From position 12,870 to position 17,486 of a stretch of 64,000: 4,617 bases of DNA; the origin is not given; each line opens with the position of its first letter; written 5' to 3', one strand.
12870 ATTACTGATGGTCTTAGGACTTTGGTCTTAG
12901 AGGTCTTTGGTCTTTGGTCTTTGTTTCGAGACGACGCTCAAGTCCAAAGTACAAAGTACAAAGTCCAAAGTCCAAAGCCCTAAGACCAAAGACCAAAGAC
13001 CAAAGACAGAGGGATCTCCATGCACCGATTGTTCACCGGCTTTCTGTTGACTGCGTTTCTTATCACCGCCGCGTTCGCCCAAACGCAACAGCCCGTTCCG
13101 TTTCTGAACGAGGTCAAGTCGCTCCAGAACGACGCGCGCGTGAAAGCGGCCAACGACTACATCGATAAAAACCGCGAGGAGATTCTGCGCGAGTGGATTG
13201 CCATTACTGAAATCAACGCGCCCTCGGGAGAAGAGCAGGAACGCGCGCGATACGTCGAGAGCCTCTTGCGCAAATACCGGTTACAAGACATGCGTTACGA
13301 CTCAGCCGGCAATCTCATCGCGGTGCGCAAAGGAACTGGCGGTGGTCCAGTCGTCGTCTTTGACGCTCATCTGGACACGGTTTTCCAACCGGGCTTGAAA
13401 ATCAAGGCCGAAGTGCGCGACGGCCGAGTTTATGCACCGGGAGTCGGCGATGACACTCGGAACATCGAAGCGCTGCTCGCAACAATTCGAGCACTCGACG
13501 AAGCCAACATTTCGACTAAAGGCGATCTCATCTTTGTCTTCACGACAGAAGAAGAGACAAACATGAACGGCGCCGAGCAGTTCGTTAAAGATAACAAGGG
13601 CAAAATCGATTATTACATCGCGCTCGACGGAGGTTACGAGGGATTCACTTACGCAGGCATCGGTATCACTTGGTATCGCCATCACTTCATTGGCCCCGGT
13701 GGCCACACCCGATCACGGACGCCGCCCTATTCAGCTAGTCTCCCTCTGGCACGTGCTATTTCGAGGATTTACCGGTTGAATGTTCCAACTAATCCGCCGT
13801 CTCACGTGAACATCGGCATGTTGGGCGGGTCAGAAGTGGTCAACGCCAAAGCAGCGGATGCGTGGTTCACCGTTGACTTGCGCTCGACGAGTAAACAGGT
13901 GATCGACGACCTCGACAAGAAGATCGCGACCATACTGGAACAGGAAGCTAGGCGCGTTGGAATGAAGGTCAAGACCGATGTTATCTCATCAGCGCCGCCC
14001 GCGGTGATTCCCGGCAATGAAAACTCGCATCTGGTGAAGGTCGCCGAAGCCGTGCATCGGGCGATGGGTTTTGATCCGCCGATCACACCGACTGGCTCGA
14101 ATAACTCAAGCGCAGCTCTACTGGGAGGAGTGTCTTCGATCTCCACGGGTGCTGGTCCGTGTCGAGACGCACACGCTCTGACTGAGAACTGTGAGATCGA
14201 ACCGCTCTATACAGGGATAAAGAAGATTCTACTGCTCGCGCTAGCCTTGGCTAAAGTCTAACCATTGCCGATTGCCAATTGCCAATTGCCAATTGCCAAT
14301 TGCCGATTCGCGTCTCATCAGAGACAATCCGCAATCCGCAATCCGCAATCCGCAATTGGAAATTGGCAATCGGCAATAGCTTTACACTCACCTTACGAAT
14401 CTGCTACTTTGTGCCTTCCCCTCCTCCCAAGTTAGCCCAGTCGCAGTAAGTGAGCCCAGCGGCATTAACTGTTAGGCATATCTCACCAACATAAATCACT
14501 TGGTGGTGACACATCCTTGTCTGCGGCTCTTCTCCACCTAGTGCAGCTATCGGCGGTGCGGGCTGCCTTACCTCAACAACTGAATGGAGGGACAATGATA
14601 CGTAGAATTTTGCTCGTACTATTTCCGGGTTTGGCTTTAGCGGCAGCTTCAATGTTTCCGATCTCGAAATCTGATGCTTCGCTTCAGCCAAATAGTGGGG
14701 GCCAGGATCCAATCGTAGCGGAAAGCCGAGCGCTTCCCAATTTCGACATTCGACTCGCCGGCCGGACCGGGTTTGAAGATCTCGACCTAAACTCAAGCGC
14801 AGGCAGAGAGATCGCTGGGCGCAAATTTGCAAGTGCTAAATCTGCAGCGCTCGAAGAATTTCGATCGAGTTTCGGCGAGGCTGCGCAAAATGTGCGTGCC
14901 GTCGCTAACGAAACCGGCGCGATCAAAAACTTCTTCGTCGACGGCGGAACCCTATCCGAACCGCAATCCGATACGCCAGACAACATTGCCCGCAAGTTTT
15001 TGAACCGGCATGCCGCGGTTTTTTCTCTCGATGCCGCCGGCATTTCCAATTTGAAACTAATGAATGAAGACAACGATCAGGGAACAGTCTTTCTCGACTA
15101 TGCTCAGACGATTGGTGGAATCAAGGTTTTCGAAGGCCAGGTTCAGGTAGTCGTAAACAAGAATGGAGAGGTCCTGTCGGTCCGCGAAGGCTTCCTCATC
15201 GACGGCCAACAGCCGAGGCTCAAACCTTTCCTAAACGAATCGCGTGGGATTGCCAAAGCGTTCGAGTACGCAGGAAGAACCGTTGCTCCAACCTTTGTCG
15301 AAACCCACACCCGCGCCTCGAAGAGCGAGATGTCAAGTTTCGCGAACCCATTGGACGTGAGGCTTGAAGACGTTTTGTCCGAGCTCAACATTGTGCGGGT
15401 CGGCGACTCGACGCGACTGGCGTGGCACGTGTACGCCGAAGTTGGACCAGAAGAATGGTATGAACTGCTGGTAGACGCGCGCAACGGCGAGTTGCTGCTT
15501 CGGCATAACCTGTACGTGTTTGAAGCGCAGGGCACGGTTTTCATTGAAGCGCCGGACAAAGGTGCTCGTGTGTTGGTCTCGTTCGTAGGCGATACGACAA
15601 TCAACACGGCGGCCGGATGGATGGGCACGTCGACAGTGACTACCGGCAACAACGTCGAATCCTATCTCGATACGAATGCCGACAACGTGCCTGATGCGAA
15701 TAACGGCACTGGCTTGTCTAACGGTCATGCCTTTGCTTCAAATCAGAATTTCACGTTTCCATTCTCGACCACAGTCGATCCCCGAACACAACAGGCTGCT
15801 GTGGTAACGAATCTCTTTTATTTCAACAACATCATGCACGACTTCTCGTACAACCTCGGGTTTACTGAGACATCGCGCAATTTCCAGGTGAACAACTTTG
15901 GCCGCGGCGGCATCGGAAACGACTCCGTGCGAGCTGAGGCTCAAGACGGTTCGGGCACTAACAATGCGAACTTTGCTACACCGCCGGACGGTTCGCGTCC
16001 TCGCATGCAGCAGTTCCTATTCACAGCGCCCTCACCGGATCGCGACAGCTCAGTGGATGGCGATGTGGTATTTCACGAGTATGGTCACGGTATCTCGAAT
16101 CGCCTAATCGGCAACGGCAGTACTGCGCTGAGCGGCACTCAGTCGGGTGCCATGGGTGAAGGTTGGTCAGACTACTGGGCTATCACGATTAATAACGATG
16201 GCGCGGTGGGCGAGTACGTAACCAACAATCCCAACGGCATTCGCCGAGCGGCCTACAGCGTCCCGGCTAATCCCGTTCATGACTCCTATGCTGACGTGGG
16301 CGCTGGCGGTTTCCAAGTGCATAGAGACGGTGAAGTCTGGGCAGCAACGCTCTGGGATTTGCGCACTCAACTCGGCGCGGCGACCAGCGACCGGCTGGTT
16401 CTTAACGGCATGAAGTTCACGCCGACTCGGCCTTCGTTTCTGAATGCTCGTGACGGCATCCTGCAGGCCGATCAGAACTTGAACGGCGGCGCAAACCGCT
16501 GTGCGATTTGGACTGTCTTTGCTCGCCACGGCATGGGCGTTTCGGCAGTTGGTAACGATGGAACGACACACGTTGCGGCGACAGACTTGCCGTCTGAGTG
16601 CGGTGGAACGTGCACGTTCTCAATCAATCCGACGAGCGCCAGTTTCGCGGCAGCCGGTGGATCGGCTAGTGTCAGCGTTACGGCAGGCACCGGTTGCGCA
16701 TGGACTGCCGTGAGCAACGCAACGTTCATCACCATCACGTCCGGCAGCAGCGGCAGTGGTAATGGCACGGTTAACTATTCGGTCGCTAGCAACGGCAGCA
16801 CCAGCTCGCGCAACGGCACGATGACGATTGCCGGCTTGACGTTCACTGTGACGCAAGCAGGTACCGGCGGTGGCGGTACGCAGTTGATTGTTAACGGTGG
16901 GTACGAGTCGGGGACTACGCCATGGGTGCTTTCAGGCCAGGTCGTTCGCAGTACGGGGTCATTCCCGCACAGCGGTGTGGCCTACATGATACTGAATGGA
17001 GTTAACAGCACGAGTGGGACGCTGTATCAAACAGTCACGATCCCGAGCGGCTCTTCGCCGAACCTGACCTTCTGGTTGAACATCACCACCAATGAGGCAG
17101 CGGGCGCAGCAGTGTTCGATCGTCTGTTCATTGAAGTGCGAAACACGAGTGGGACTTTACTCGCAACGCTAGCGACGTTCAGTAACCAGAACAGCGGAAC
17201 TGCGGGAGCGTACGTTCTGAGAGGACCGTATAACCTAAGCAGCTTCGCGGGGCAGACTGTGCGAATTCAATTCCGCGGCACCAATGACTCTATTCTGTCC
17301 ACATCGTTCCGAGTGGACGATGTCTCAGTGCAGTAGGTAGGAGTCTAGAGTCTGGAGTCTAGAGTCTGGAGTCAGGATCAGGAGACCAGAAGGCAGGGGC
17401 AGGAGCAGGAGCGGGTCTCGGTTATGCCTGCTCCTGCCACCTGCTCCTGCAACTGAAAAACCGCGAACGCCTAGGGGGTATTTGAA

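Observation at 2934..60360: Window-wide family of long intergenic hairpins whose arms are built from 6-8 nt degenerate tandem units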

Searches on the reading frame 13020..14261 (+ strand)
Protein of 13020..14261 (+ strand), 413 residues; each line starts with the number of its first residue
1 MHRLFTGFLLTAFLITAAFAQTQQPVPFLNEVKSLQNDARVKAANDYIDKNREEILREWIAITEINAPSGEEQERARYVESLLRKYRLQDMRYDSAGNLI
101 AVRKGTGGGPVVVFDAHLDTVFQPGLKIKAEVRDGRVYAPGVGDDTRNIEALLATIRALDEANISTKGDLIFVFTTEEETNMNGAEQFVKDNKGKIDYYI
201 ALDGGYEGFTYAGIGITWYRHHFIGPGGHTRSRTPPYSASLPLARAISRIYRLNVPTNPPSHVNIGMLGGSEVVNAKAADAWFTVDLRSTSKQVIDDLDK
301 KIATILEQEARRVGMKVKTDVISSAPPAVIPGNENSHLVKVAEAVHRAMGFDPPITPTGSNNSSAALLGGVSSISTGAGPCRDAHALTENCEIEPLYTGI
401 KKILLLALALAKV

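Call 10: search_protein_families(library=pfam, proteins=[window:13020-14261:+])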
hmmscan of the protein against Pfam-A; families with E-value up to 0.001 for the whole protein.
window:13020-14261:+ (413 aa): 4 families
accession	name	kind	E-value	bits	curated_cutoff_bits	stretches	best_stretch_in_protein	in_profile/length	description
PF01546.33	Peptidase_M20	-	2.9e-24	86.5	24.6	1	114-406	2-203/206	Peptidase family M20/M25/M40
PF04389.22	Peptidase_M28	-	3.7e-13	50.1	21.3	1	98-204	1-94/193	Peptidase family M28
PF05343.19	Peptidase_M42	-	6.9e-08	32.3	23.2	1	144-206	134-192/292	M42 glutamyl aminopeptidase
PF07687.19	M20_dimer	-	3.4e-05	24.2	21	1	215-312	5-105/107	Peptidase dimerisation domain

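Call 14: find_encoding_contigs(protein=window:13020-14261:+, flank=10000, max_places=10)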
Protein window:13020-14261:+ (413 aa): 2 contigs read that carry it; 2 places shown.
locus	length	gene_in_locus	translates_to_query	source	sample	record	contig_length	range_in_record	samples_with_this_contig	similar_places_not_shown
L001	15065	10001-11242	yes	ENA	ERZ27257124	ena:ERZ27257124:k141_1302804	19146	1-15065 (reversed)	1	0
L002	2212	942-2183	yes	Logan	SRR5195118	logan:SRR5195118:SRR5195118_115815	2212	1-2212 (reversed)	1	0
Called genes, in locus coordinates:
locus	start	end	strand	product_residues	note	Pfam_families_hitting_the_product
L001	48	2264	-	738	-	PF13620:CarboxypepD_reg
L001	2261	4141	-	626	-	-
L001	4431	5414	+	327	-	PF21088:MS_channel_1st (weak), PF00924:MS_channel_2nd, PF21082:MS_channel_3rd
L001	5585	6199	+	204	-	PF00440:TetR_N, PF08359:TetR_C_4, PF17932:TetR_C_24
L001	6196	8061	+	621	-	PF00501:AMP-binding, PF23562:AMP-binding_C_3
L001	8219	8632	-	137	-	-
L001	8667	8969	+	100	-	-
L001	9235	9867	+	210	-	PF00175:NAD_binding_1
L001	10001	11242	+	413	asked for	PF04389:Peptidase_M28, PF05343:Peptidase_M42 (faint), PF01546:Peptidase_M20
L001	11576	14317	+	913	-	PF07504:FTP (weak), PF02128:Peptidase_M36, PF19190:BACON_2 (weak)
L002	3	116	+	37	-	?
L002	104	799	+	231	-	PF00175:NAD_binding_1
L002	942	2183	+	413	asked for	PF04389:Peptidase_M28, PF05343:Peptidase_M42 (faint), PF01546:Peptidase_M20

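Call 18: find_related_loci(query=window:13020-14261:+, collection=genome_contigs, flank=10000)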
Query window:13020-14261:+ (413 aa) in genome_contigs; peptide patterns used: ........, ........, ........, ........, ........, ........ (x = any residue, [..] = any of these).
213 stretches matched a pattern; 173 encode a relative of the query (tblastn E <= 1e-3); the best 80 are kept; 80 distinct loci.
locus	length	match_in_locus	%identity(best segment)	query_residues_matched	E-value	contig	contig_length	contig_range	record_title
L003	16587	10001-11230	80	1-413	0e+0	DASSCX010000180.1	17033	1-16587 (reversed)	MAG TPA_asm: Pyrinomonadaceae bacterium isolate SMAG_U933 k141_698706, whole genome shotgun sequence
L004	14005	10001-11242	78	1-413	0e+0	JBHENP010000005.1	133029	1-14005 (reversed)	MAG: Pyrinomonadaceae bacterium isolate S5_bin.19.strict S5_NODE_5, whole genome shotgun sequence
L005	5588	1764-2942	80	19-413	0e+0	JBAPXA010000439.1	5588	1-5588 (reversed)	MAG: Pyrinomonadaceae bacterium isolate MFD00507_ilm_asm_bin12 k127_414747, whole genome shotgun sequence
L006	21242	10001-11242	77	1-413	0e+0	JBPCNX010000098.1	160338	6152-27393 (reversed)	MAG: Pyrinomonadaceae bacterium isolate TH_ant_mag_141 S1Ck127_4959714_flag_0_multi_20.9988_len_160338, whole genome sho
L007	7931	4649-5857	79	1-403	0e+0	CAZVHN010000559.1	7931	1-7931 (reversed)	MAG TPA_asm: uncultured Chloracidobacterium sp. isolate binchicken_co165_162 genome assembly, contig: k141_577127, whole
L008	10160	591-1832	77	1-413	0e+0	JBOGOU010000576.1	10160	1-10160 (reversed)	MAG: Pyrinomonadaceae bacterium isolate H1-B1_maxbin2.bin.13 k127_391432, whole genome shotgun sequence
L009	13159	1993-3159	81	23-411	0e+0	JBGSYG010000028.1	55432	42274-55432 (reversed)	MAG: Pyrinomonadaceae bacterium isolate JTS-RE85 k141_3229828, whole genome shotgun sequence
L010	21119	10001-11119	83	31-403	0e+0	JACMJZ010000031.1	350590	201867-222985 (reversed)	MAG: Pyrinomonadaceae bacterium isolate ES-bin-189 ES-bin-189-contig-k141_12852810, whole genome shotgun sequence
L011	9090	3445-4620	80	22-413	0e+0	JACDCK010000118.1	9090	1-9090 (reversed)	MAG: Pyrinomonadaceae bacterium isolate MGR_bin306 SD2897_NODE_1817_length_9090_cov_1.651456, whole genome shotgun seque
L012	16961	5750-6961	79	1-403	0e+0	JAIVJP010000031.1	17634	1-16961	MAG: Acidobacteria bacterium isolate MAG56 MTG56_8014, whole genome shotgun sequence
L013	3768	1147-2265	83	31-403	0e+0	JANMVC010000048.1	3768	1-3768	MAG: Pyrinomonadaceae bacterium isolate SOY_1_B_metabat.116 SOY_1_B_k141_3237606, whole genome shotgun sequence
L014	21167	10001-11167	80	22-411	0e+0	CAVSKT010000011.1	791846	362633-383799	MAG: uncultured Acidobacteriota bacterium isolate MFD09206.bin.2.89 genome assembly, contig: contig_4736, whole genome s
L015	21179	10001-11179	80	19-413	0e+0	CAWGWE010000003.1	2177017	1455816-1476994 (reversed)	MAG: Pyrinomonadaceae bacterium isolate MFD09206.bin.2.123 genome assembly, contig: contig_295, whole genome shotgun seq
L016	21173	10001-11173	79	23-413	0e+0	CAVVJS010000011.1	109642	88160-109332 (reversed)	MAG: Pyrinomonadaceae bacterium isolate MFD09212.bin.1.138 genome assembly, contig: contig_68743, whole genome shotgun s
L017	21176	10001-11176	79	20-411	0e+0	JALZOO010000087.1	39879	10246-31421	MAG: Acidobacteriota bacterium isolate SVA bin3 SD1478-80_k127_177271, whole genome shotgun sequence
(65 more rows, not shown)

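Call 41: find_homologous_proteins(query=window:13020-14258:+, max_evalue=1e-100)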
Query window:13020-14258:+ (413 aa): 3593 proteins with E <= 1e-100 among 8000 candidates; the best 120 are listed.
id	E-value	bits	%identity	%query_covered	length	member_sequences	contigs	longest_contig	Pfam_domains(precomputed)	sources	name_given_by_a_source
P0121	9.0e-271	915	99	100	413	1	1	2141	PF01546.34,PF04389.23,PF05343.20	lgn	-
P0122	1.8e-266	901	97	100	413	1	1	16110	PF01546.34,PF04389.23,PF05343.20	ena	-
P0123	1.3e-261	885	95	98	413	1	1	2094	PF01546.34,PF04389.23,PF05343.20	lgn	-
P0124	1.2e-260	882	95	98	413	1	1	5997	PF01546.34,PF04389.23,PF05343.20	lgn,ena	-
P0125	1.4e-257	872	94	97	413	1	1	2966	PF01546.34,PF04389.23,PF05343.20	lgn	-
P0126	2.6e-243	825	89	97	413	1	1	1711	PF01546.34,PF04389.23,PF05343.20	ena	-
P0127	2.5e-242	822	89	97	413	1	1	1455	PF01546.34,PF04389.23,PF05343.20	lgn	-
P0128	9.6e-238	807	87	97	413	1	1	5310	PF01546.34,PF04389.23,PF05343.20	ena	-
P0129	1.0e-236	803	87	97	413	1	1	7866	PF01546.34,PF04389.23,PF05343.20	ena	-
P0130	2.5e-236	802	87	97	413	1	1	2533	PF01546.34,PF04389.23,PF05343.20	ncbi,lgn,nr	ncbi:MAG TPA: M20/M25/M40 family metallo-hydrolase [Pyrinomonadaceae bacterium]|nr:M20/M25/M40 famil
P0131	3.2e-236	802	87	97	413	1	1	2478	PF01546.34,PF04389.23,PF05343.20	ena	-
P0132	6.3e-236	801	88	100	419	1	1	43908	PF01546.34,PF04389.23,PF05343.20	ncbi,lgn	-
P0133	9.0e-236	800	87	97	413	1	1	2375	PF01546.34,PF04389.23,PF05343.20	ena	-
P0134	2.4e-235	799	86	97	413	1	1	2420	PF01546.34,PF04389.23,PF05343.20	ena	-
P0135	5.5e-235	798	87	97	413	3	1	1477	PF01546.34,PF04389.23,PF05343.20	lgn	-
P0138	2.6e-233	792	86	97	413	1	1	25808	PF01546.34,PF04389.23,PF05343.20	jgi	jgi:tripeptide aminopeptidase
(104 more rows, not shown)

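Call 42: find_encoding_contigs(protein=P0122, flank=10000, max_places=3)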
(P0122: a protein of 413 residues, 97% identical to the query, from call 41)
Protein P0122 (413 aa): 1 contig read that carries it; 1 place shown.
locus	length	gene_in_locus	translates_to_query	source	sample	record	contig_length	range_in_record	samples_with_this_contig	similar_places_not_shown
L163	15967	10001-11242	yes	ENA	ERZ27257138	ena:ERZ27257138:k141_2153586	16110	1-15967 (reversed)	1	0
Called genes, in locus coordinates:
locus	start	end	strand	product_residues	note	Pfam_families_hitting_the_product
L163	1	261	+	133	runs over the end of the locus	?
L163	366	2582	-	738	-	PF13620:CarboxypepD_reg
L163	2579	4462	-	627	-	-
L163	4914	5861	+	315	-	PF21088:MS_channel_1st (weak), PF00924:MS_channel_2nd, PF21082:MS_channel_3rd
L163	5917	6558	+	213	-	PF00440:TetR_N, PF08359:TetR_C_4, PF17932:TetR_C_24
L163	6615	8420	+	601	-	PF00501:AMP-binding, PF23562:AMP-binding_C_3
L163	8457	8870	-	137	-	-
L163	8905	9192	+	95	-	-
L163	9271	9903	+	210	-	PF00175:NAD_binding_1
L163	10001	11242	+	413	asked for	PF04389:Peptidase_M28, PF05343:Peptidase_M42 (faint), PF01546:Peptidase_M20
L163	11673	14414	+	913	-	PF07504:FTP (weak), PF02128:Peptidase_M36, PF19190:BACON_2 (weak)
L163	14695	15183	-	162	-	PF13899:Thioredoxin_7, PF00085:Thioredoxin, PF13098:Thioredoxin_2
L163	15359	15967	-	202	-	?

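Call 43: find_encoding_contigs(protein=P0124, flank=10000, max_places=3)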
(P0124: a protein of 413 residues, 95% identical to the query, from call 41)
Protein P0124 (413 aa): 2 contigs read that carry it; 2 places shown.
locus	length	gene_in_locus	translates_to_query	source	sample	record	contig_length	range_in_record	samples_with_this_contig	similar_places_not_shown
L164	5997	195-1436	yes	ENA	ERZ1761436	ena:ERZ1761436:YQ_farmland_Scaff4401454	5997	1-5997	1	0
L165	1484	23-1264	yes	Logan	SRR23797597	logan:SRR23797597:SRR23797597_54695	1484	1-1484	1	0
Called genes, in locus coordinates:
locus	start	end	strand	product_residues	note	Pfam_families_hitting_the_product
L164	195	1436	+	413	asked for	PF04389:Peptidase_M28, PF05343:Peptidase_M42 (faint), PF01546:Peptidase_M20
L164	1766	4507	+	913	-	PF07504:FTP (weak), PF02128:Peptidase_M36, PF19190:BACON_2 (weak)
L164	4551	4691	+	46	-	-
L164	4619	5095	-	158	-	PF00085:Thioredoxin, PF13899:Thioredoxin_7, PF13098:Thioredoxin_2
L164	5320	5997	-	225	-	?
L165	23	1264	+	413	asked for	PF04389:Peptidase_M28, PF05343:Peptidase_M42 (faint), PF01546:Peptidase_M20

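Call 44: find_encoding_contigs(protein=P0132, flank=10000, max_places=3)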
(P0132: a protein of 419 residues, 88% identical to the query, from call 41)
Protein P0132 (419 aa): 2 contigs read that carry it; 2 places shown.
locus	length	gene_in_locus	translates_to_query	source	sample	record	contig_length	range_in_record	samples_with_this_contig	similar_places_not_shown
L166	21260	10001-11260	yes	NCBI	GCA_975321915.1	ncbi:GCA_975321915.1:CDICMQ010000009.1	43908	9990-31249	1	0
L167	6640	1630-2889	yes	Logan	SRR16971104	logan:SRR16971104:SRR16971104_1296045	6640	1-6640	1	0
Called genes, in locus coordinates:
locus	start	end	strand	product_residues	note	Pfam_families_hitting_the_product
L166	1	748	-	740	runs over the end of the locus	PF13620:CarboxypepD_reg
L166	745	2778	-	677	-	-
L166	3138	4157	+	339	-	PF00924:MS_channel_2nd, PF21082:MS_channel_3rd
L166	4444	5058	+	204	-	PF00440:TetR_N, PF08359:TetR_C_4, PF17932:TetR_C_24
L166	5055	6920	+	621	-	PF00501:AMP-binding, PF23562:AMP-binding_C_3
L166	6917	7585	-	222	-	-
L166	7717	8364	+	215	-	PF00175:NAD_binding_1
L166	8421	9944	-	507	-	PF13180:PDZ_2 (weak), PF04932:Wzy_C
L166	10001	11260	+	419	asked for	PF04389:Peptidase_M28, PF05343:Peptidase_M42 (faint), PF01546:Peptidase_M20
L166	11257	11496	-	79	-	-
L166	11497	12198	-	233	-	PF04607:RelA_SpoT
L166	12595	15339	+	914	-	PF07504:FTP, PF02128:Peptidase_M36, PF19190:BACON_2 (weak)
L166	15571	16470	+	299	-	PF00041:fn3 (faint)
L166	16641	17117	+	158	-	-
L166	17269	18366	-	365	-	PF14870:PSII_BNR (faint), PF25852:DUF6242_C (faint), PF13088:BNR_2 (faint), PF24316:Tli3 (faint), PF15902:Sortilin-Vps10 (weak), PF02012:BNR (faint)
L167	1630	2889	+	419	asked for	PF04389:Peptidase_M28, PF05343:Peptidase_M42 (faint), PF01546:Peptidase_M20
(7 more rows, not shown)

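Call 45: find_encoding_contigs(protein=P0138, flank=10000, max_places=3)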
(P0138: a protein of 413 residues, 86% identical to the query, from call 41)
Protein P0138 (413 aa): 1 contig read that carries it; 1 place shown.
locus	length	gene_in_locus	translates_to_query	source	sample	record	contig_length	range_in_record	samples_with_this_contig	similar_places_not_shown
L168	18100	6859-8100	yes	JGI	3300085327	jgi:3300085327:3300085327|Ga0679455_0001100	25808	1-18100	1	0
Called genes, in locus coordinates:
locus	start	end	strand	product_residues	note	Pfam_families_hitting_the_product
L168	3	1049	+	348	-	?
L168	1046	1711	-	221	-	-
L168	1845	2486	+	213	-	PF00175:NAD_binding_1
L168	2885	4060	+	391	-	PF00145:DNA_methylase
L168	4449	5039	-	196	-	-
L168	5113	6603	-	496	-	PF13180:PDZ_2 (faint), PF04932:Wzy_C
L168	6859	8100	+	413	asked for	PF04389:Peptidase_M28, PF05343:Peptidase_M42 (faint), PF01546:Peptidase_M20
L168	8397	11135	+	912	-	PF07504:FTP (weak), PF02128:Peptidase_M36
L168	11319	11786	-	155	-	PF13899:Thioredoxin_7, PF00085:Thioredoxin, PF13098:Thioredoxin_2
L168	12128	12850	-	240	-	PF19583:ODP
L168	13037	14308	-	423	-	PF01979:Amidohydro_1, PF07969:Amidohydro_3 (weak)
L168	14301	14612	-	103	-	-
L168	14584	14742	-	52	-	-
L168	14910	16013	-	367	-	PF14870:PSII_BNR (faint), PF13088:BNR_2 (faint), PF24316:Tli3 (faint), PF15902:Sortilin-Vps10 (weak), PF02012:BNR (faint)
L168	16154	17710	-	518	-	PF13727:CoA_binding_3, PF02397:Bac_transf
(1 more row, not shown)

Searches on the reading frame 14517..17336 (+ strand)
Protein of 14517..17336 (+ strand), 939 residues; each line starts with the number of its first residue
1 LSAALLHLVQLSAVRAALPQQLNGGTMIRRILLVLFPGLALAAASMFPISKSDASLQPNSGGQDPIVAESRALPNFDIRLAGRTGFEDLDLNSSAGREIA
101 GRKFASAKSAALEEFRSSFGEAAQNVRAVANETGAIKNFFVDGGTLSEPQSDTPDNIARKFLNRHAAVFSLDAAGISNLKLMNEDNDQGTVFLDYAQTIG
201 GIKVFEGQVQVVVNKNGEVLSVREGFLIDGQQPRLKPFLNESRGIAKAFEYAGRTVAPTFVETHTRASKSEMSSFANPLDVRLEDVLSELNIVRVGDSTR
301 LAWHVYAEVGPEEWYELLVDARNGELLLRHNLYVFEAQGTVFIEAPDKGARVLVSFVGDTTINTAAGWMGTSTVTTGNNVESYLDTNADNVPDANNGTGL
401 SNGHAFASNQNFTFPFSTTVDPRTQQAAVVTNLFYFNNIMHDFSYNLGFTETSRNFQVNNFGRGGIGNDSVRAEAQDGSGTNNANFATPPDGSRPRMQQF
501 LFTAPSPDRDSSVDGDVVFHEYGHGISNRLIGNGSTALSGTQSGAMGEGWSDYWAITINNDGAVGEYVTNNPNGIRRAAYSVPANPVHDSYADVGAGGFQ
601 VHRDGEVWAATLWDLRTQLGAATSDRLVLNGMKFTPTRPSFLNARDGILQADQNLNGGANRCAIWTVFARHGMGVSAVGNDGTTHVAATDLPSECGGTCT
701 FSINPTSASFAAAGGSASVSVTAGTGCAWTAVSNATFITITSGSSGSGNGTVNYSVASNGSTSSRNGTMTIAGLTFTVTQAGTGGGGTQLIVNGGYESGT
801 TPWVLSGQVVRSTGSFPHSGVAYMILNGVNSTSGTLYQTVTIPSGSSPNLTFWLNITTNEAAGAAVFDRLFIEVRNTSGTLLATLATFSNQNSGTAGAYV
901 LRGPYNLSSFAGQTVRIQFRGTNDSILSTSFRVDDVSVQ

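Call 10: search_protein_families(library=pfam, proteins=[window:14517-17336:+])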
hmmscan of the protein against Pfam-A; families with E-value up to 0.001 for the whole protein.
window:14517-17336:+ (939 aa): 4 families
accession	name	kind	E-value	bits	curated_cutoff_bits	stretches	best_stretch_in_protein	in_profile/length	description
PF02128.21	Peptidase_M36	-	5.9e-97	325.6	23.3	1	345-677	11-368/368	Fungalysin metallopeptidase (M36)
PF07504.19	FTP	-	4.7e-07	30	21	1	182-222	6-47/51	Fungalysin/Thermolysin Propeptide Motif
PF19190.6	BACON_2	-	1.7e-06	28.3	25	1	701-780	2-87/94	Viral BACON domain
PF13004.13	BACON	-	5.8e-05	23.4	25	1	729-781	3-61/61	Putative binding domain, N-terminal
